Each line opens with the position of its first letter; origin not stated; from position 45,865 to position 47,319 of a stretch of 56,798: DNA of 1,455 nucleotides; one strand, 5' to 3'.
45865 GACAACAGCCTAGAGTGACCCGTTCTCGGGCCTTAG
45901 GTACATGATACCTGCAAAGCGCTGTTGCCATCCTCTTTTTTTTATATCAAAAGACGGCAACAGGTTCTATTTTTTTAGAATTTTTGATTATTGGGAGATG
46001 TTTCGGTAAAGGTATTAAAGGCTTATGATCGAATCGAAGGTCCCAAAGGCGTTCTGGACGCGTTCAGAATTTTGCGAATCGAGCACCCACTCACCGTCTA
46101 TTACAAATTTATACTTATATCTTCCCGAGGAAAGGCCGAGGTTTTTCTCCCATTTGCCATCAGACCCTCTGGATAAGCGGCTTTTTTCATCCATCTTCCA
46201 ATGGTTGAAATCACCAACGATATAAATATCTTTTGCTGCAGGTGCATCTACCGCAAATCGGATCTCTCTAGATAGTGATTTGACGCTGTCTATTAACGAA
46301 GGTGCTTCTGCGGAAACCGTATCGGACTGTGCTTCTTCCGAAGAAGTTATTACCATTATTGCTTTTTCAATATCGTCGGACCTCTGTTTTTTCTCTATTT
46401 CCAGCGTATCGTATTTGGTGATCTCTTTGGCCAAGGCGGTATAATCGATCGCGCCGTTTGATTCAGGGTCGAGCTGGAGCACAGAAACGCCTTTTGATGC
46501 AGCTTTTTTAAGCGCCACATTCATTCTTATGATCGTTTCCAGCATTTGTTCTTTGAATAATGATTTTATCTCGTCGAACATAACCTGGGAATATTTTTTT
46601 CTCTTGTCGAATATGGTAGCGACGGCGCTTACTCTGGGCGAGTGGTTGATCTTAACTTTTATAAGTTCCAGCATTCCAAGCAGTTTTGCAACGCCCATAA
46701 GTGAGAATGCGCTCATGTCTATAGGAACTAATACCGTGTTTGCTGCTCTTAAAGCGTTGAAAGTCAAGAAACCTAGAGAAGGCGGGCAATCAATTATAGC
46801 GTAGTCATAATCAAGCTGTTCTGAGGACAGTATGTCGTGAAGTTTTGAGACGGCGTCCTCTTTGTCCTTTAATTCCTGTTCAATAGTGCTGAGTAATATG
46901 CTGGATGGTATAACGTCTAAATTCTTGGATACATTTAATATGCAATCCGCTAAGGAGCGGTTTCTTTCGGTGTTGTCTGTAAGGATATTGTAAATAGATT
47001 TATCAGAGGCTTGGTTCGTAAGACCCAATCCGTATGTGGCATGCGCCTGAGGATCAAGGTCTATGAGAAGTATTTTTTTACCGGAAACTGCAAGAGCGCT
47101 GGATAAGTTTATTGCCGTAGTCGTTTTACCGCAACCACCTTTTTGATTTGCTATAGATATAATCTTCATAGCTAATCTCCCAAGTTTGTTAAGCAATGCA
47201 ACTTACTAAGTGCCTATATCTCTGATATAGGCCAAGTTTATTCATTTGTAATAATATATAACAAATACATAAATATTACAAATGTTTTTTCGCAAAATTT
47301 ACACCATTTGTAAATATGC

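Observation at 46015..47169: ParA-family ATPase fused to a glycogen-binding CBM48 domain, 3 kb from glgC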

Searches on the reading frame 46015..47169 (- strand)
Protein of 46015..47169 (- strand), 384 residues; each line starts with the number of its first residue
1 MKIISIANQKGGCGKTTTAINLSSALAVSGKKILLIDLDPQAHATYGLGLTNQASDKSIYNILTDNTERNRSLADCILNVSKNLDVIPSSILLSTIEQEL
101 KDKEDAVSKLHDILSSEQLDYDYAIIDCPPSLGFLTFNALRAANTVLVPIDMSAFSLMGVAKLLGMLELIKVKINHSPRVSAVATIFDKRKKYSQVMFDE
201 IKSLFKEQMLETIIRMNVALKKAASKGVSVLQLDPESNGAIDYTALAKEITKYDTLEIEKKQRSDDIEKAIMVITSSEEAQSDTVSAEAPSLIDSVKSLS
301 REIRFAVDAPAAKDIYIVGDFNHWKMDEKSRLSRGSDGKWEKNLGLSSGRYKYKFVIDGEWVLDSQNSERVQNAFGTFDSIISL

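Call 3: search_protein_families(library=pfam, proteins=[window:46015-47169:-], max_evalue=1)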
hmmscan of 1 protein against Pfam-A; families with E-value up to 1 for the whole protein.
window:46015-47169:- (384 aa): 15 families
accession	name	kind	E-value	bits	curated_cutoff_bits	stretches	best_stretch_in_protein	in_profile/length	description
PF13614.12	AAA_31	-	2.1e-55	187.8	27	1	1-176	1-173/177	AAA domain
PF01656.29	CbiA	-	8e-20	71.5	25.4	1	4-229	1-124/125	CobQ/CobB/MinD/ParA nucleotide binding domain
PF09140.17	MipZ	-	3.6e-12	46.6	20.7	1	3-176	2-151/262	ATPase MipZ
PF00142.24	Fer4_NifH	-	4.5e-11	43.2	25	2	9-67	7-63/271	4Fe-4S iron sulfur cluster binding proteins, NifH/frxC family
PF16561.11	AMPK1_CBM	-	6.4e-11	42.8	26.8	1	312-381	11-76/85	Glycogen recognition site of AMP-activated protein kinase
PF10609.15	ParA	-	8.4e-10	38.9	27.1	1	2-250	4-245/246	NUBPL iron-transfer P-loop NTPase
PF06564.18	CBP_BcsQ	-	1.1e-07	32.1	21.3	1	1-157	1-154/234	Cellulose biosynthesis protein BcsQ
PF02374.21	ArsA_ATPase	-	1e-06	28.7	24.3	1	9-205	8-209/305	Anion-transporting ATPase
PF02922.24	CBM_48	-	1.2e-05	26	22.4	1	302-361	12-72/83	Carbohydrate-binding module 48 (Isoamylase N-terminal domain)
PF07015.17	VirC1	-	3.3e-05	23.8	24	1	1-39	1-39/231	VirC1 protein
PF22058.2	X25_BaPul_like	-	0.0059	17.1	27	1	323-362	17-57/87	Pullulanase X25 domain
PF03029.23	ATP_bind_1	-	0.094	12.9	27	1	12-45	6-40/240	Conserved hypothetical ATP binding protein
PF16575.11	CLP1_P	-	0.14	12.4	26.6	1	13-41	5-33/188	mRNA cleavage and polyadenylation factor CLP1 P-loop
PF13479.12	AAA_24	-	0.14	12.4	27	0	11-54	11-46/195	AAA domain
PF13481.12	AAA_25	-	0.14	12.2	27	1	10-41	41-71/195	AAA domain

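Call 4: search_protein_families(library=ncbifam, proteins=[window:46015-47169:-], max_evalue=0.1)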
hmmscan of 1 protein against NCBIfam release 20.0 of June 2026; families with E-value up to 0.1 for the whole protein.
window:46015-47169:- (384 aa): 40 families (the best 25 are shown)
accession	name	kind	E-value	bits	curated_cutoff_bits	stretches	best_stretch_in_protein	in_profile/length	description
TIGR03453.1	partition_RepA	equivalog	6.8e-33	114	348.45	1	2-234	105-354/387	plasmid partitioning protein RepA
NF041546.1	ParA_partition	equivalog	1e-32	113.4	180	2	108-249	64-203/203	ParA family partition ATPase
TIGR01969.1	minD_arch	subfamily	8e-26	90.7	201.75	1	3-265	2-244/251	cell division ATPase MinD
NF041283.1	PrgP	equivalog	1e-23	84.1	400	1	3-230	4-238/297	ParA superfamily DNA segregation protein PrgP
TIGR03371.1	cellulose_yhjQ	equivalog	3.2e-22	79.2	157.85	1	1-248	1-239/246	cellulose biosynthesis protein BcsQ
NF010443.0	PRK13869.1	subfamily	2.2e-19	69.5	446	1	2-166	122-297/405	plasmid-partitioning protein RepA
NF010259.0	PRK13705.1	equivalog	8.2e-16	57.9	725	1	3-220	108-338/388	plasmid-partitioning protein SopA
TIGR01968.1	minD_bact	equivalog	6.7e-15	55.1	212.9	1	2-253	2-239/261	septum site-determining protein MinD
TIGR01287.1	nifH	equivalog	2.3e-12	46.8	394.35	2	9-79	7-75/275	nitrogenase iron protein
TIGR01007.1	eps_fam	subfamily_domain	2.6e-11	43.5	108.05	1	1-133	17-139/204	polysaccharide biosynthesis tyrosine autokinase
NF033200.1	F430_CfbC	exception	1.6e-10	40.8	402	2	9-66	7-62/260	Ni-sirohydrochlorin a,c-diamide reductive cyclase ATP-dependent reductase subunit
NF047398.1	AAA_KGGVGR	domain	1.4e-09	38.6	90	1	1-117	2-121/190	KGGVGR-motif variant AAA ATPase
NF009701.0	PRK13230.1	subfamily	3.1e-08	33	350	1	9-74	8-71/291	nitrogenase reductase-like protein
NF003811.1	PRK05402.1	equivalog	5.9e-08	31.7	741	1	301-358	29-86/619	1,4-alpha-glucan branching protein GlgB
NF008967.0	PRK12313.1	equivalog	9e-08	30.9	577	1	301-359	38-95/633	1,4-alpha-glucan branching protein GlgB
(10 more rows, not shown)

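Call 5: search_solved_structures(query=window:46015-47169:-, max_evalue=0.01, show_alignments=0)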
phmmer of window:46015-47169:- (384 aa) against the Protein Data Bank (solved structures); distinct sequences matched with E-value up to 0.01: 90 (the best 60 are shown).
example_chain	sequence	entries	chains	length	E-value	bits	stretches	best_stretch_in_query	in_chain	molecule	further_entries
8ray_B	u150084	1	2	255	1.8e-47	165.3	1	2-255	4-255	ParA family protein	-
6iub_A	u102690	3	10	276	2.2e-37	132.2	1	2-250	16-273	SpoOJ regulator (Soj)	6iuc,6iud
1wcv_1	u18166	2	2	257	3.2e-37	131.6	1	3-251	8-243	SEGREGATION PROTEIN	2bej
8jmj_A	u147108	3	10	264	2.4e-36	128.7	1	2-250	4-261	SpoOJ regulator (Soj)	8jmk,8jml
2bek_A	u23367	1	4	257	4.2e-36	128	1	3-251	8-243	SEGREGATION PROTEIN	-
4pfs_A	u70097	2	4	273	1.4e-31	113.1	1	2-250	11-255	Cobyrinic Acid a,c-diamide synthase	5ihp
5if9_A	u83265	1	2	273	1.4e-31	113.1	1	2-250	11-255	Cobyrinic Acid a,c-diamide synthase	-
3k9g_A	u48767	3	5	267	4.1e-18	68.8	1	2-214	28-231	PF-32 protein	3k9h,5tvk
6non_A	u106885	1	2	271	3e-14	56.1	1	1-171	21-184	Cobyrinic acid ac-diamide synthase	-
6noo_A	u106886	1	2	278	3.2e-14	56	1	1-171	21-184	Maintenance of carboxysome positioning A protein, MCDA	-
7dut_A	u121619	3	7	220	4.7e-14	55.4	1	3-170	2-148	SOJ protein (Soj)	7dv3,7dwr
6nop_B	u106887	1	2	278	4.2e-13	52.3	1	1-171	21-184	Cobyrinic acid ac-diamide synthase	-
4dzz_A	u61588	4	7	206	1.2e-12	50.9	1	1-46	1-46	Plasmid partitioning protein ParF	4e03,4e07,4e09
5u1g_D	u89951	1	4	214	1.3e-12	50.8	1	1-46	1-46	ParA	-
1g3q_A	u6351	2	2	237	1.9e-12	50.2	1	2-252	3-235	CELL DIVISION INHIBITOR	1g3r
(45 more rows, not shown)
